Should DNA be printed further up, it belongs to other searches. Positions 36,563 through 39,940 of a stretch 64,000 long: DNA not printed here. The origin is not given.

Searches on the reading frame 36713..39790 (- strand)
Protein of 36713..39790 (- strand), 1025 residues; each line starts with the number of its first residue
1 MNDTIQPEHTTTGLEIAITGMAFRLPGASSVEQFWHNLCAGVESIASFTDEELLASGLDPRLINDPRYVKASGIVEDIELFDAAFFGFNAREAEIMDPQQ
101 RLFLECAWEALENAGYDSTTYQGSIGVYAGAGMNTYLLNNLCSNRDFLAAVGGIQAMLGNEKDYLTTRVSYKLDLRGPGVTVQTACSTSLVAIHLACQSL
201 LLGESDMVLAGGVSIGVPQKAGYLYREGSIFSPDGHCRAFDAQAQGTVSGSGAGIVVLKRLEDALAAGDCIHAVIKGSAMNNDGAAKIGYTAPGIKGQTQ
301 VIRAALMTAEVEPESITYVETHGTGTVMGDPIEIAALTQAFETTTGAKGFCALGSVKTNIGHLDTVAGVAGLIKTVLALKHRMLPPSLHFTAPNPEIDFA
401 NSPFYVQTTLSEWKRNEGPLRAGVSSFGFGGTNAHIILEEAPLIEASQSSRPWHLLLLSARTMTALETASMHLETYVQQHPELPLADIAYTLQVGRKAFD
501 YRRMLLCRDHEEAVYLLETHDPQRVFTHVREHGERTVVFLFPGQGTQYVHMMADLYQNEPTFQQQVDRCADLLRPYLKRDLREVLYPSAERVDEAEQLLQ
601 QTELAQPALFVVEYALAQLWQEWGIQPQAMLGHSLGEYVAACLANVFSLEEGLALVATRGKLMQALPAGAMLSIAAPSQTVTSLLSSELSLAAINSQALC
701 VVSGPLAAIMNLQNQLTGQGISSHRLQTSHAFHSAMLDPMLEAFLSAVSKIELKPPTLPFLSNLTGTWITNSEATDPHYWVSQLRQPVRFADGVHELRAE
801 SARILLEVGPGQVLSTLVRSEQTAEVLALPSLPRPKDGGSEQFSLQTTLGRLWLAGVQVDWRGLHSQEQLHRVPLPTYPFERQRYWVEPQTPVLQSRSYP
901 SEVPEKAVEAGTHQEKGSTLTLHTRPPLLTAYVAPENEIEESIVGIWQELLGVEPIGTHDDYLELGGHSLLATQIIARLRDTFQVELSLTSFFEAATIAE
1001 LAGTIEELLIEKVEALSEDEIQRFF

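Call 5: search_protein_families(library=pfam, proteins=[window:36713-39790:-], max_evalue=0.01)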
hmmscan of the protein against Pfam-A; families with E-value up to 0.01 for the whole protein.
window:36713-39790:- (1025 aa): 8 families
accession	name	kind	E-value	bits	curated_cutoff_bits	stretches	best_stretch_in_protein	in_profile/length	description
PF00109.32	ketoacyl-synt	-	7.9e-75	252.1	20.8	1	15-264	3-252/252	Beta-ketoacyl synthase, N-terminal domain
PF00698.26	Acyl_transf_1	-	4.1e-50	171.5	32.7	1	538-826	1-285/319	Acyl transferase domain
PF02801.28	Ketoacyl-synt_C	-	1.2e-42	145.2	20.8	1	272-390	1-118/119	Beta-ketoacyl synthase, C-terminal domain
PF22621.2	CurL-like_PKS_C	-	2.7e-23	82.2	27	1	454-515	1-62/64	CurL-like, PKS C-terminal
PF16197.11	KAsynt_C_assoc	-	1.2e-18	68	33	1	393-502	1-107/111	Ketoacyl-synthetase C-terminal extension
PF00550.31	PP-binding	-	1.2e-16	61.1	20.8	1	942-1004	2-66/67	Phosphopantetheine attachment site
PF22336.2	RhiE-like_linker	-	2.1e-16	60.1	27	1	458-517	2-60/67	RhiE-like, KS-MAT linker domain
PF00108.29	Thiolase_N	-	4.8e-05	23.3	26.4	1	176-213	75-112/260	Thiolase, N-terminal domain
